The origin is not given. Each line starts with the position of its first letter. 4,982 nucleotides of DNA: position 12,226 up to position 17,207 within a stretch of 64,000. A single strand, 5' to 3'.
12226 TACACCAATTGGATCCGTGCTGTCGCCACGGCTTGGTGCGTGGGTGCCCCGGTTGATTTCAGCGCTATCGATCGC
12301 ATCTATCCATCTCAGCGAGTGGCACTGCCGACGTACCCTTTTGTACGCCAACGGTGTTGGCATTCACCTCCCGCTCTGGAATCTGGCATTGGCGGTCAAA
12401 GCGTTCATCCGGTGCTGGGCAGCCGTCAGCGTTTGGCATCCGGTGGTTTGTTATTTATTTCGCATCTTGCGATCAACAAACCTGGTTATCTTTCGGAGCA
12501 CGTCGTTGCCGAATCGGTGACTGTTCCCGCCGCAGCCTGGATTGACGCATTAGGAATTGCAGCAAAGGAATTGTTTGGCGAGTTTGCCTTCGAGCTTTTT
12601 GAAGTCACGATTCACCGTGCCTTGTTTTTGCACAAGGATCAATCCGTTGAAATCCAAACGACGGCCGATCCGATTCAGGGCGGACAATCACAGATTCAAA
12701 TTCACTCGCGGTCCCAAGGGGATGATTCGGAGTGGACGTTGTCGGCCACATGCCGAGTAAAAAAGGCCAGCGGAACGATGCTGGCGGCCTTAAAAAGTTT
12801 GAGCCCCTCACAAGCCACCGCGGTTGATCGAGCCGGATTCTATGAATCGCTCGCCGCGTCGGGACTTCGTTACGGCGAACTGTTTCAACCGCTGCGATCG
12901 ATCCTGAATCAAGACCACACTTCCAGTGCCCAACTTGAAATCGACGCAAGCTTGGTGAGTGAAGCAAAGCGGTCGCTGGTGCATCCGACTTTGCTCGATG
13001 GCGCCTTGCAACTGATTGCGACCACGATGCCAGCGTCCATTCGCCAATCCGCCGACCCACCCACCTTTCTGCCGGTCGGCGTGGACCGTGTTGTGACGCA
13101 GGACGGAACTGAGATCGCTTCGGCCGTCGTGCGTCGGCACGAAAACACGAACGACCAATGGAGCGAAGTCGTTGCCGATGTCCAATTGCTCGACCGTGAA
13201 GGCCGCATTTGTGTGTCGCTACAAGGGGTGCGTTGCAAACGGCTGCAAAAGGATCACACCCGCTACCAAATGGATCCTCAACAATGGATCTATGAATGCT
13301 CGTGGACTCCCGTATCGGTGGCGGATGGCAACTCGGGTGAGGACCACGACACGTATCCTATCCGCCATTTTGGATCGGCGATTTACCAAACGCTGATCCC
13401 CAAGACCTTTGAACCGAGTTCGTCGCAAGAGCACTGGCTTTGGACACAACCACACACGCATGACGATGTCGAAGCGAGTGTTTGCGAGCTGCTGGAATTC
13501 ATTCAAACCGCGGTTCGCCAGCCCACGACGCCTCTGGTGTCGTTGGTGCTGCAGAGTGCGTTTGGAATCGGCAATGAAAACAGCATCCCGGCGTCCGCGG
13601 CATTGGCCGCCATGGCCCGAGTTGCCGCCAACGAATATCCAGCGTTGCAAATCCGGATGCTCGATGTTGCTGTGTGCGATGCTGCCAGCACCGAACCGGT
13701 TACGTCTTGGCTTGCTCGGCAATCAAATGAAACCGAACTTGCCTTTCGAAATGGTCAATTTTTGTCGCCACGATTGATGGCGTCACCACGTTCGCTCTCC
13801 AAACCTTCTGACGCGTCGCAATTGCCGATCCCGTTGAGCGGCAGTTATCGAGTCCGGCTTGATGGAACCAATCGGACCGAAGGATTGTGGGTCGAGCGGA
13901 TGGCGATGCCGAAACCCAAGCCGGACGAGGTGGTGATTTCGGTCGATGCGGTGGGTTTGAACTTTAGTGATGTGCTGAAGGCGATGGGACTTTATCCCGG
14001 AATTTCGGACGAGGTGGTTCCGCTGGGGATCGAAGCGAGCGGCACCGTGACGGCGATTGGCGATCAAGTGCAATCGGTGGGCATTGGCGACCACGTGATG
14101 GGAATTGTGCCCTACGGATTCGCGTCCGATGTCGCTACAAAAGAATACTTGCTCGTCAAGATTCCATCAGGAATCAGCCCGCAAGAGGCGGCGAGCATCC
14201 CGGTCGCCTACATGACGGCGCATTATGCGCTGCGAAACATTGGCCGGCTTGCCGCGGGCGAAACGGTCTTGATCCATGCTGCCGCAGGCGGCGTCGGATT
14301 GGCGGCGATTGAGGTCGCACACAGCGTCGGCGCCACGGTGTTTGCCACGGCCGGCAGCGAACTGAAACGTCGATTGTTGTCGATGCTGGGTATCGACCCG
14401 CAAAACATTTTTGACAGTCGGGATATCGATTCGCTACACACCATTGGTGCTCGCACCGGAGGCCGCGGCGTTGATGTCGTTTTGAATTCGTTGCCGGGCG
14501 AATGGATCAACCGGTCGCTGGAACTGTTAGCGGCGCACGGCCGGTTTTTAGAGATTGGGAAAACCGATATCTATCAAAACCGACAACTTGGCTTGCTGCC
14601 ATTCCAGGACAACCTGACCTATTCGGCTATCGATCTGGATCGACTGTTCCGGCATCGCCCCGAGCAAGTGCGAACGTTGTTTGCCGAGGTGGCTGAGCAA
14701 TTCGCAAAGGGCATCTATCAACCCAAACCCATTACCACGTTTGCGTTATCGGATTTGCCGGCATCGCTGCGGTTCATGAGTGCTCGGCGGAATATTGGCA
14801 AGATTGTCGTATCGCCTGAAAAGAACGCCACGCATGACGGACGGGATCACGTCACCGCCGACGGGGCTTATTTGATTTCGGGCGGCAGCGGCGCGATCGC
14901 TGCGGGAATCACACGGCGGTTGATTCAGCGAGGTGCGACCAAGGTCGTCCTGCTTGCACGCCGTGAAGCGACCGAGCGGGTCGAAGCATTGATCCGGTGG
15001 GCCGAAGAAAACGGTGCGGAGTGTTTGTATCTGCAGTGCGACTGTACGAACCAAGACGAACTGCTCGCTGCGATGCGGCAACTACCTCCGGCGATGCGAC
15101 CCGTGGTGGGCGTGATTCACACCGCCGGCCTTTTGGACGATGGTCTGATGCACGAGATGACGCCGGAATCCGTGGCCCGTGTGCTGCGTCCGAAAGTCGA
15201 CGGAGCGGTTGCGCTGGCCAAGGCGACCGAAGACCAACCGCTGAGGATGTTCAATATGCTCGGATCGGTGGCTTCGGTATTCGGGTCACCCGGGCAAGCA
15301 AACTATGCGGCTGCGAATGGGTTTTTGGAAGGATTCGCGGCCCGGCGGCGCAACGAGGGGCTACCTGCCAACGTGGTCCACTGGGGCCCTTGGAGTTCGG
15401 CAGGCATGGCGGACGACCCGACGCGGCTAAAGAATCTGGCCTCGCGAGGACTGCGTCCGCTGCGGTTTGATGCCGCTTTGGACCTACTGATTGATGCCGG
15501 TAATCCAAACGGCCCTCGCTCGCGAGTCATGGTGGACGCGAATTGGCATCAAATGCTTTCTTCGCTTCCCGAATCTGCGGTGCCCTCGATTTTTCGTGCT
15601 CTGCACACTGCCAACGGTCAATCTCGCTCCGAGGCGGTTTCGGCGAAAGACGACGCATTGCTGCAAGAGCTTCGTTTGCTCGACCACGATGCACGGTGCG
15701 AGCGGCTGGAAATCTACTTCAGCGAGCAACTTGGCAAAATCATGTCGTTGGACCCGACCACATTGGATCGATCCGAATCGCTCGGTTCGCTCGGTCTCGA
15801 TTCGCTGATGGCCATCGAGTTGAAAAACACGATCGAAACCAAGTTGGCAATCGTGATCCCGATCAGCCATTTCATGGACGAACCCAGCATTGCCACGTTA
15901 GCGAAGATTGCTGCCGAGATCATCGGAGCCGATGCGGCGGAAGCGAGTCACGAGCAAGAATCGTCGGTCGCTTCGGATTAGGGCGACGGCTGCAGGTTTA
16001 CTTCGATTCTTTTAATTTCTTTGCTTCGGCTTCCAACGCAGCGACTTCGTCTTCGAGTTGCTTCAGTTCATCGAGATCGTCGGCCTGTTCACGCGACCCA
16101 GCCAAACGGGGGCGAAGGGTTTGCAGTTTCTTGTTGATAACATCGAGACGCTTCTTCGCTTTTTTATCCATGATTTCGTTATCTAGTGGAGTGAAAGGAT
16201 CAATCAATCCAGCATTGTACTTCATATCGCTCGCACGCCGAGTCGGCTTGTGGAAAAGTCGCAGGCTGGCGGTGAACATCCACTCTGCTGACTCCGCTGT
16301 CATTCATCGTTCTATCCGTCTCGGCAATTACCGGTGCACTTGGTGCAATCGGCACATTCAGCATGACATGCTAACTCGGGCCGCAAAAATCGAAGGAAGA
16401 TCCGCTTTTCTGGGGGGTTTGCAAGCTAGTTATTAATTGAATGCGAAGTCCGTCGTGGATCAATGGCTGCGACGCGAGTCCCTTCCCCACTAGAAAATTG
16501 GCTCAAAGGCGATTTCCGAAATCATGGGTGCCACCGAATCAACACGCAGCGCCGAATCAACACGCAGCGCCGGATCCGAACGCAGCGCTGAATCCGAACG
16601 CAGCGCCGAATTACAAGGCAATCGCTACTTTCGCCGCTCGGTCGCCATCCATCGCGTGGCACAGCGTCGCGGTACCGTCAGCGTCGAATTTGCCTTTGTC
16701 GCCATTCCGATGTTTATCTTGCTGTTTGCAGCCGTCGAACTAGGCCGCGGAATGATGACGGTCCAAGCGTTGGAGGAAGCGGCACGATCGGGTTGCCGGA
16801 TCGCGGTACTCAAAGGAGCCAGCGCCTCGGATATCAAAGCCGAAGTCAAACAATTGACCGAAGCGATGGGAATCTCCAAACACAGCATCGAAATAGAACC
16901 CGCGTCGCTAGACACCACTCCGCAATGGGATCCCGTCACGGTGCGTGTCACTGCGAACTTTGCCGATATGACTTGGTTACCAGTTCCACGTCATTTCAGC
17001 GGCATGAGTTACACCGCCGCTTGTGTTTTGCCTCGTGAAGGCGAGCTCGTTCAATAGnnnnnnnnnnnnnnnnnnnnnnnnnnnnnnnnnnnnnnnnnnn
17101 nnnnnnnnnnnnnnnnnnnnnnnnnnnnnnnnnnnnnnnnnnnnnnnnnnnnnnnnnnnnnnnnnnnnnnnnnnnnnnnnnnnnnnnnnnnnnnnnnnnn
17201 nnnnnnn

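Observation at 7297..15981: FAAL-ACP plus a single fully reducing PKS module with no offloading domain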

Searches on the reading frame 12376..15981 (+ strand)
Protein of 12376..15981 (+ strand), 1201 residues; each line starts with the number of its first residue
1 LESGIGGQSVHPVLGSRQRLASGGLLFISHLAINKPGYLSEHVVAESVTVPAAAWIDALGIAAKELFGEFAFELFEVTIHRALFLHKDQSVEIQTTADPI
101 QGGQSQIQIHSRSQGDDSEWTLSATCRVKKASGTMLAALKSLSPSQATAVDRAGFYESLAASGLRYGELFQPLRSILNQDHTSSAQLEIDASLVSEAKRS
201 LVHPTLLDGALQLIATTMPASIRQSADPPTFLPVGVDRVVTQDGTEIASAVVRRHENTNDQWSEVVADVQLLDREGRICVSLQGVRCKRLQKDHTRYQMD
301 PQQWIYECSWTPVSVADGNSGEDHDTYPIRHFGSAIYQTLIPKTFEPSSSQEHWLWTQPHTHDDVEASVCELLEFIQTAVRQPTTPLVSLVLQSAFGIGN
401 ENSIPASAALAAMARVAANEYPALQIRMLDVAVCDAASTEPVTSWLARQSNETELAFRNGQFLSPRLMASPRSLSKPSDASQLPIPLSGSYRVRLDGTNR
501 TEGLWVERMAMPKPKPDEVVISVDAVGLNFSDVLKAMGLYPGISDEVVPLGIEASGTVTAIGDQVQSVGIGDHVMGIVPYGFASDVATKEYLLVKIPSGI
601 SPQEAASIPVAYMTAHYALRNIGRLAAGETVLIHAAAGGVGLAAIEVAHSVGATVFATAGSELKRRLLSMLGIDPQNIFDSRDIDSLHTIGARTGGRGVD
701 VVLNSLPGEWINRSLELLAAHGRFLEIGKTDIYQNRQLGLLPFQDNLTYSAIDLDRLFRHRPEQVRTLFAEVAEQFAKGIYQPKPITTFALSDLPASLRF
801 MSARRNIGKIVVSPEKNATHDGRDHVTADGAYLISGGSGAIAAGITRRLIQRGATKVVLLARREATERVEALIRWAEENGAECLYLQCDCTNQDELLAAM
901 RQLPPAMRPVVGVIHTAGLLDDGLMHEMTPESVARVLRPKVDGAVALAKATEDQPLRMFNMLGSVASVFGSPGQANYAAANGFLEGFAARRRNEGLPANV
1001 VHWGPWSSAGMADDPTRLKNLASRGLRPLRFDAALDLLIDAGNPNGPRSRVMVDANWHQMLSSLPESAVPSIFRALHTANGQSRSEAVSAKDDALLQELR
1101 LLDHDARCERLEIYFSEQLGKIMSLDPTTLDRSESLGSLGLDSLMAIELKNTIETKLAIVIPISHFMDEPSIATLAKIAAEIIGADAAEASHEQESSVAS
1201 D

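Call 64: search_solved_structures(query=window:12376-15981:+, max_evalue=1e-30)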
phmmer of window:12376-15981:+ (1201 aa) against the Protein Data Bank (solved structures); distinct sequences matched with E-value up to 1e-30: 38.
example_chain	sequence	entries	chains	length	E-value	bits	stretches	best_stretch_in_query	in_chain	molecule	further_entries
8g7w_A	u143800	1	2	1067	3.1e-109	369.9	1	391-1041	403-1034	Type I PKS module 4, module 5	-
9d2y_A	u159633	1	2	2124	3.7e-109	369.7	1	407-1189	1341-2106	Multifunctional mycocerosic acid synthase membrane-associated MAS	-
9d2z_A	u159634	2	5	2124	4.9e-109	369.3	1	407-1189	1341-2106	Mycocerosic acid synthase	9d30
5bp4_A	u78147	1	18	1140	3.3e-103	350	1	406-1012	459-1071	Mycocerosic acid synthase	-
3slk_A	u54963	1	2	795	1.9e-95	324.3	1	390-1036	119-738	Polyketide synthase extender module 2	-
9b80_A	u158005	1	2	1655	1.3e-76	261.9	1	518-1038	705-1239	Fatty acid synthase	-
8eyi_E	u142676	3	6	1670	1.4e-76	261.8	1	518-1038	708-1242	Fatty acid synthase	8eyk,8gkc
8vf7_A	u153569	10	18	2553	4.6e-76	260.1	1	518-1038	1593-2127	Fatty acid synthase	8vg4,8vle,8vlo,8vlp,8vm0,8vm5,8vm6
8vf7_B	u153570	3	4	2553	1.6e-75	258.3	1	518-1038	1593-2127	Fatty acid synthase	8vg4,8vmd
2vz8_A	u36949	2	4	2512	1.7e-68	235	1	520-1038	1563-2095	FATTY ACID SYNTHASE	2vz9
5dp1_A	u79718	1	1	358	4.2e-58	200.6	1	507-813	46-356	CurK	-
6fn6_A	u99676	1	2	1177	2.3e-57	198.2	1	570-1034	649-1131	Fatty acid synthase 1, isoform A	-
9nju_A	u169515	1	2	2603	4e-52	180.8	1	517-815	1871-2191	Probable polyketide synthase 16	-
4w82_A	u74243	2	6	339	1.8e-49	172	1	517-813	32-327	Fatty acid synthase | Enoyl-[acyl-carrier-protein] reductase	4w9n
1pqw_A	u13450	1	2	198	2e-46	161.9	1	592-789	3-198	polyketide synthase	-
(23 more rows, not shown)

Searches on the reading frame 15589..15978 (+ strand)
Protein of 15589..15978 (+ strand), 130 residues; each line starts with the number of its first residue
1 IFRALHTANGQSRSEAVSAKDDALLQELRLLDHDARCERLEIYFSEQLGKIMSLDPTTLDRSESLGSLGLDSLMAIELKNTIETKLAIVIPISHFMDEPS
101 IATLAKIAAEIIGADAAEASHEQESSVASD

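Call 85: search_protein_families(library=pfam, proteins=[window:15589-15978:+], max_evalue=10)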
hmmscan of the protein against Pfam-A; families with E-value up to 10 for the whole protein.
window:15589-15978:+ (130 aa): 2 families
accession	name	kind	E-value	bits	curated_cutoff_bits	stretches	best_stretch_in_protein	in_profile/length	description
PF00550.31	PP-binding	-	2.4e-11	44.2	20.8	1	48-106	7-65/67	Phosphopantetheine attachment site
PF23297.2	ACP_SdgA_C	-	4.1e-10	40.1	27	1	39-114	10-85/95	Highly reducing polyketide synthase sdgA, C-terminal ACP domain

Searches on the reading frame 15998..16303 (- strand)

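Call 5: search_protein_families(library=pfam, proteins=[window:15998-16303:-], max_evalue=0.01)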
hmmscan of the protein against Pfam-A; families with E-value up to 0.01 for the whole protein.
window:15998-16303:- (101 aa): 0 families

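Call 38: search_protein_families(library=pfam, proteins=[window:15998-16303:-], max_evalue=5)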
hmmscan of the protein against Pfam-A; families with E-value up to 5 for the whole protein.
window:15998-16303:- (101 aa): 7 families
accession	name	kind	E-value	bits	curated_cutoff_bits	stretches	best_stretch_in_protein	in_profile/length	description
PF14389.11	Lzipper-MIP1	-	0.051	14.4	32.2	1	72-98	52-78/84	Leucine-zipper of ternary complex factor MIP1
PF08569.17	Mo25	-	0.062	13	31.2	1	17-88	3-73/332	Mo25-like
PF03750.18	Csm2_III-A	-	0.065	14.4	24.8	1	37-95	35-93/115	Csm2 Type III-A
PF01527.26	HTH_Tnp_1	-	0.085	13.5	24.1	1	51-94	31-74/75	Transposase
PF00170.26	bZIP_1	-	0.13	12.8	27.6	1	79-99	27-47/64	bZIP transcription factor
PF16326.10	ABC_tran_CTD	-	0.33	11.6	32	1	79-99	9-29/69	ABC transporter C-terminal domain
PF04977.20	DivIC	-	3.2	8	28.9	1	78-99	31-52/80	Septum formation initiator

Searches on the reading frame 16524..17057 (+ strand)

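Call 5: search_protein_families(library=pfam, proteins=[window:16524-17057:+], max_evalue=0.01)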
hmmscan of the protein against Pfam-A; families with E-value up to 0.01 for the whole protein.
window:16524-17057:+ (177 aa): 2 families
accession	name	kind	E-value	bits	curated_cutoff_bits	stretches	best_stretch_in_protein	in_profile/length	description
PF07811.17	TadE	-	3e-11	43.7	22.9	1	50-92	1-43/43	TadE-like protein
PF14208.11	DUF4320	-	0.008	16.7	25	0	64-132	5-72/119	Domain of unknown function (DUF4320)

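Call 7: search_protein_families(library=ncbifam, proteins=[window:16524-17057:+], max_evalue=0.001)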
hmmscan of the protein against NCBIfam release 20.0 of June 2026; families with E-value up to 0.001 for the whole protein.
window:16524-17057:+ (177 aa): 0 families
